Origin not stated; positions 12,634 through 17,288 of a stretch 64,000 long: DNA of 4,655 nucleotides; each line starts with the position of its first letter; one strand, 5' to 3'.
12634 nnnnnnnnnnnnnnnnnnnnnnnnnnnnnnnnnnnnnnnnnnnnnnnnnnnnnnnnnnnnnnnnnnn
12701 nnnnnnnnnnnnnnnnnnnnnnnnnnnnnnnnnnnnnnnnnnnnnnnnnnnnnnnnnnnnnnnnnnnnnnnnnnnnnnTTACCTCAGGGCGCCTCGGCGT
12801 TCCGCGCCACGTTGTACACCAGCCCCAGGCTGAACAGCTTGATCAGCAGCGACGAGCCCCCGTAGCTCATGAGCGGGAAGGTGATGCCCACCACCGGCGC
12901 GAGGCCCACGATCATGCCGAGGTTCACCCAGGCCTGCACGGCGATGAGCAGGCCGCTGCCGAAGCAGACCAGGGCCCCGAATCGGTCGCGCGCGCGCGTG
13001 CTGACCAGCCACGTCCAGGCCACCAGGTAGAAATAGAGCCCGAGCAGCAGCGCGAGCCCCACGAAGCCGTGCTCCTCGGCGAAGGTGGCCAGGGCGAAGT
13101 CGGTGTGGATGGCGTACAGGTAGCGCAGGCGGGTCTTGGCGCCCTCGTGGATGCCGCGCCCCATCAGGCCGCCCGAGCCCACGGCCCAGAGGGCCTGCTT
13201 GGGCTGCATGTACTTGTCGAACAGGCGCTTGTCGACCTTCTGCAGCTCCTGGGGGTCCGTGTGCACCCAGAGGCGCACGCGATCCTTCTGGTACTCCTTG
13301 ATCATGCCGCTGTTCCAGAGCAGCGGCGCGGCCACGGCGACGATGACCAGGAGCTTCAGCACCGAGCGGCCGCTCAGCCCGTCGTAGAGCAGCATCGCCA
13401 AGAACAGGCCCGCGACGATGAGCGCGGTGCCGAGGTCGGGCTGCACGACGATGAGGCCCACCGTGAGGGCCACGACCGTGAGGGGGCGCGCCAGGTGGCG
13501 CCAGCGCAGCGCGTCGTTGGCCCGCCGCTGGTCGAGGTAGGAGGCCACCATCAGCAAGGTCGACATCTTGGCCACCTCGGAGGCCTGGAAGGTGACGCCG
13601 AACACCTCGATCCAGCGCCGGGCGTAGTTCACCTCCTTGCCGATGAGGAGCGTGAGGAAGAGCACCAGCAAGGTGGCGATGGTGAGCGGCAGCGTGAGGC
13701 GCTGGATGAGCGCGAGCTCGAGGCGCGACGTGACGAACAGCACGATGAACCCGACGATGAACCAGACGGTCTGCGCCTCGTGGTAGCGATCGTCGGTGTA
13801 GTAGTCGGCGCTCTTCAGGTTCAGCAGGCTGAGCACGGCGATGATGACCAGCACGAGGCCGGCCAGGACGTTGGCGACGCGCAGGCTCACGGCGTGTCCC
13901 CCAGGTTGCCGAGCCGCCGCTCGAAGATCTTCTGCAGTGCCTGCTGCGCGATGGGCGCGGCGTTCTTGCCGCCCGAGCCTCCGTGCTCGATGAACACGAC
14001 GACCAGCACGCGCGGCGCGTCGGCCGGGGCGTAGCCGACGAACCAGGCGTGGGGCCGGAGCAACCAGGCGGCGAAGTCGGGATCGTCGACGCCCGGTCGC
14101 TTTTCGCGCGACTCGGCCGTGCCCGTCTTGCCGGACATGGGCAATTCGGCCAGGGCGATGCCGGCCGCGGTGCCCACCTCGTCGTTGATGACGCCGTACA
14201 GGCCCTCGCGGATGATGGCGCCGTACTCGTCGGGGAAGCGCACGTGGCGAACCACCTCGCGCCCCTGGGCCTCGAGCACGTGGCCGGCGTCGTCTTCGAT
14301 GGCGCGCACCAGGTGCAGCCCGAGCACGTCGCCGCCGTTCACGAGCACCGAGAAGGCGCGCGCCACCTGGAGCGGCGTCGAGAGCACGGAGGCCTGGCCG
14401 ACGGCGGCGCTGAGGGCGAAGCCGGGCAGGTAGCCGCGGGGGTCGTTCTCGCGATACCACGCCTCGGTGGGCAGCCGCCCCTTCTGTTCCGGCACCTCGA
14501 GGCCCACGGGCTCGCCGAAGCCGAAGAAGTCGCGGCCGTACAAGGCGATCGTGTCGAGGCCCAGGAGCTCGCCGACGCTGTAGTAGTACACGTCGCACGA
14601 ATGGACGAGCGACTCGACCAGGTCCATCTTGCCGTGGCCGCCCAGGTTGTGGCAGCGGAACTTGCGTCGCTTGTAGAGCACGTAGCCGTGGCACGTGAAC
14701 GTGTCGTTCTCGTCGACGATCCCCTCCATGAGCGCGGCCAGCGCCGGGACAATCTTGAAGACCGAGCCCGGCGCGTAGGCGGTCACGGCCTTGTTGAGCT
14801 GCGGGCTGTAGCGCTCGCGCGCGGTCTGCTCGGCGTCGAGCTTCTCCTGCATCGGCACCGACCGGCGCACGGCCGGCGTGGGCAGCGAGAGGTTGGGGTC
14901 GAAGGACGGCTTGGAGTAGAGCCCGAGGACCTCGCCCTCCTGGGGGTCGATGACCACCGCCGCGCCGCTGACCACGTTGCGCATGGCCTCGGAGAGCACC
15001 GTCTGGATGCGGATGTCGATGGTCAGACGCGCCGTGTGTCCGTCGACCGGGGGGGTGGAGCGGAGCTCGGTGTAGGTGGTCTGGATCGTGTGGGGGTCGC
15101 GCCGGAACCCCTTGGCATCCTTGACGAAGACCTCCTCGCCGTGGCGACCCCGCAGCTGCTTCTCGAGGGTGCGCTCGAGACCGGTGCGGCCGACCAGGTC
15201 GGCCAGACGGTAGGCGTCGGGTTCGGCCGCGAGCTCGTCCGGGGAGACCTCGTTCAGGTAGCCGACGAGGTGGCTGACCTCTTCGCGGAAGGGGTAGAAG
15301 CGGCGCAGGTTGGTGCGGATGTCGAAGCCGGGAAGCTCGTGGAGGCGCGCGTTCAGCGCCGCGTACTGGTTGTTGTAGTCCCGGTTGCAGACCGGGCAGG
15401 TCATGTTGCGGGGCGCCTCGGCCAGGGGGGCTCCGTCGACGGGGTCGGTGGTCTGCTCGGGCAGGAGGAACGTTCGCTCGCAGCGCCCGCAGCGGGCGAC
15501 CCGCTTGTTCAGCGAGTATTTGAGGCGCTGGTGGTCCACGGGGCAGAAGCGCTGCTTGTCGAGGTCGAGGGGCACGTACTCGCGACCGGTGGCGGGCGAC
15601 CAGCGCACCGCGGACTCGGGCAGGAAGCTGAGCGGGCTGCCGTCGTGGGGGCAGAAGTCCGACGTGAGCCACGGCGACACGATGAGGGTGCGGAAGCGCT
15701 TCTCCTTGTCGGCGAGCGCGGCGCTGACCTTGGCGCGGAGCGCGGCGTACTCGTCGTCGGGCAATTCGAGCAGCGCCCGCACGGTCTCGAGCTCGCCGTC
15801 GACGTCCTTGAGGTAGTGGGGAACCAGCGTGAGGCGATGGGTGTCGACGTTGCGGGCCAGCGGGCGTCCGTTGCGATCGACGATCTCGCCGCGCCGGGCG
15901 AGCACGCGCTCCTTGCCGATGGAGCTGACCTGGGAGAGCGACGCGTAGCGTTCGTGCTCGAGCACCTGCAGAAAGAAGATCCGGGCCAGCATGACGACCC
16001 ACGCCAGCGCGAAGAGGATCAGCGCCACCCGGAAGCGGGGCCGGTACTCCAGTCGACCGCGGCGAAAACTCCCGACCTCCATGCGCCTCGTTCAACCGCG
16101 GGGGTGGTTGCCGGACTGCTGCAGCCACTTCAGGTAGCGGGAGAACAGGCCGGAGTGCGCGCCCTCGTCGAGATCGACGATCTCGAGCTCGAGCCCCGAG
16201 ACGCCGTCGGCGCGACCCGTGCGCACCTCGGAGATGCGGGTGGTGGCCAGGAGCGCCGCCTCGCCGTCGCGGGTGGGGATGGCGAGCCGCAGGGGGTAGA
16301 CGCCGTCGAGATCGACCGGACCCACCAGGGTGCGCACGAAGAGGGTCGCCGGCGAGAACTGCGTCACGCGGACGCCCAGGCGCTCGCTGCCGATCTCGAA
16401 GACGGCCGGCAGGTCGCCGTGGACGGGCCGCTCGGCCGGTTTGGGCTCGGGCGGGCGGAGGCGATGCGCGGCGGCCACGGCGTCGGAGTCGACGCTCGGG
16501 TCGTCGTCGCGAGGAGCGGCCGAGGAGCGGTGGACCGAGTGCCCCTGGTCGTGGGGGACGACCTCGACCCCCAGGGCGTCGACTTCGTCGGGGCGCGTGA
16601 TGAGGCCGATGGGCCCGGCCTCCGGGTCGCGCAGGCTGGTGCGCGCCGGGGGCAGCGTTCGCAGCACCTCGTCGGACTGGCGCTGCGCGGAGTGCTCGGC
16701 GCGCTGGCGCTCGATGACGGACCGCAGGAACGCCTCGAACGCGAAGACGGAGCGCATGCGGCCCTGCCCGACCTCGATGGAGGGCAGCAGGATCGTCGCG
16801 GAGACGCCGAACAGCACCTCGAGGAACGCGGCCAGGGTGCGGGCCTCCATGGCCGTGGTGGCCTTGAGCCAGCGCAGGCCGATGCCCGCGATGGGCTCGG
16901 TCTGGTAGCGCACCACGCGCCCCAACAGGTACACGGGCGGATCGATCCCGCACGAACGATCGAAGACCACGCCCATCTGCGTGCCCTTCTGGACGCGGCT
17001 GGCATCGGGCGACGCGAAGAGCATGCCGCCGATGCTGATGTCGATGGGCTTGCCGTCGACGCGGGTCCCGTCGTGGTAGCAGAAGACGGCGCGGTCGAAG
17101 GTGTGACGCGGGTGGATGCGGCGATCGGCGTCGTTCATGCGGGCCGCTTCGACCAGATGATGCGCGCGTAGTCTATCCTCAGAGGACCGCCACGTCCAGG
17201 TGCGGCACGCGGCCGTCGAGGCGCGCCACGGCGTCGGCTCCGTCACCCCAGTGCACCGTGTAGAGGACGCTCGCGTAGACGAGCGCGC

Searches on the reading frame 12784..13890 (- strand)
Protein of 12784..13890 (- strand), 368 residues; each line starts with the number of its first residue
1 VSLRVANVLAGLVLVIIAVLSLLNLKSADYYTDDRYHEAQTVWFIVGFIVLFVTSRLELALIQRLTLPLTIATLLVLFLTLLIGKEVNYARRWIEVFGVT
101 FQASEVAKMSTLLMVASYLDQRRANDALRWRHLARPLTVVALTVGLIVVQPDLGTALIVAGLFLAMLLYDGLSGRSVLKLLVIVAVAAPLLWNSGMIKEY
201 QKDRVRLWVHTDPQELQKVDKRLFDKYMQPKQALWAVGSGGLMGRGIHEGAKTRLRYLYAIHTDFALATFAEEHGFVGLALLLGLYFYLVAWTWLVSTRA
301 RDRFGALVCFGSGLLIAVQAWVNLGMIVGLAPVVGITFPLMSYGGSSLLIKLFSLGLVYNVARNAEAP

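Call 9: search_protein_families(library=pfam, proteins=[window:12784-13890:-], max_evalue=0.001)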
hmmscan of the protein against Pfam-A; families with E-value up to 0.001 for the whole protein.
window:12784-13890:- (368 aa): 1 family
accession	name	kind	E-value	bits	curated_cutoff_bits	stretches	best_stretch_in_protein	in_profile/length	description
PF01098.24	FTSW_RODA_SPOVE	-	1.3e-84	284.7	26.4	1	13-365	7-354/356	Cell cycle protein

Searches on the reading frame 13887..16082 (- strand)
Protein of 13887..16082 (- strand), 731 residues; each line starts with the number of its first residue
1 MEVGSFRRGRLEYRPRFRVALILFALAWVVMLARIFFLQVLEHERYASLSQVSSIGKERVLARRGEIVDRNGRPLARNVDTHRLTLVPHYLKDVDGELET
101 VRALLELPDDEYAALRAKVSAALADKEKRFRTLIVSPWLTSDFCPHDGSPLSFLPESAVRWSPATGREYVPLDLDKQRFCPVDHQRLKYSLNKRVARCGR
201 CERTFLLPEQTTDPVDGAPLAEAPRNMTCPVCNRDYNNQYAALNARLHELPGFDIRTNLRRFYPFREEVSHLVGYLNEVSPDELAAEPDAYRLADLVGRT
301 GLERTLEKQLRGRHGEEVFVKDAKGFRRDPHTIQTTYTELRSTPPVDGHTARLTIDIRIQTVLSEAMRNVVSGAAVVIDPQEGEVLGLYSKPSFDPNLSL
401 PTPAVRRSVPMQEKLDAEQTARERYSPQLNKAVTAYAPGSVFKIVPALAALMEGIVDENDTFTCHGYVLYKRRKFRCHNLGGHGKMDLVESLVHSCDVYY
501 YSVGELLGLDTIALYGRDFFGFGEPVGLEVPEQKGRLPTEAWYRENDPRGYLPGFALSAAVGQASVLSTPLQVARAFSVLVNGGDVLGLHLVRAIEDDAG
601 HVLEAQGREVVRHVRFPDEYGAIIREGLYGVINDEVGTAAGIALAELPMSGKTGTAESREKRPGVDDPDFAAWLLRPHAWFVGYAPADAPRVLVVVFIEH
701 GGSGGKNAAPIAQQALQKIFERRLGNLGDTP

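Call 9: search_protein_families(library=pfam, proteins=[window:13887-16082:-], max_evalue=0.001)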
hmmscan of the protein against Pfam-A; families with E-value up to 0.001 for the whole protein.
window:13887-16082:- (731 aa): 2 families
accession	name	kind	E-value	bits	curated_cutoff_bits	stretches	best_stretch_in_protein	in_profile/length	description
PF00905.27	Transpeptidase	-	5.8e-57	193.6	22.1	1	373-716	1-298/299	Penicillin binding protein transpeptidase domain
PF03717.20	PBP_dimer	-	6.2e-31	108.7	24.4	1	62-325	4-173/180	Penicillin-binding Protein dimerisation domain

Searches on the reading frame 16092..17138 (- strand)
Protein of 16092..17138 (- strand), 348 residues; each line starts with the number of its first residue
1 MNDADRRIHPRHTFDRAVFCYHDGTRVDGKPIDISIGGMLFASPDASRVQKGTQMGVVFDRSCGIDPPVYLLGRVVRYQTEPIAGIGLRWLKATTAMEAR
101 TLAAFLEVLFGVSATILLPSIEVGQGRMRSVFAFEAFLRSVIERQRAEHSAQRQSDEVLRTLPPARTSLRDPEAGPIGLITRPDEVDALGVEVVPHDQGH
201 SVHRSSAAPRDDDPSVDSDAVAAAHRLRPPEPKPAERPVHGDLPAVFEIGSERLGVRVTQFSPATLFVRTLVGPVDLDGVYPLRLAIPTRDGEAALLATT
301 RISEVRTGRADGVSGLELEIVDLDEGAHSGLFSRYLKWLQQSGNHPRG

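Call 9: search_protein_families(library=pfam, proteins=[window:16092-17138:-], max_evalue=0.001)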
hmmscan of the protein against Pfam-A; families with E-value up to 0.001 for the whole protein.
window:16092-17138:- (348 aa): 1 family
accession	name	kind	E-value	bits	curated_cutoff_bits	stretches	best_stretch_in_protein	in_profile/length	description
PF07238.19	PilZ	-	1.7e-09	38.4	22.5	1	5-105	1-99/102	PilZ domain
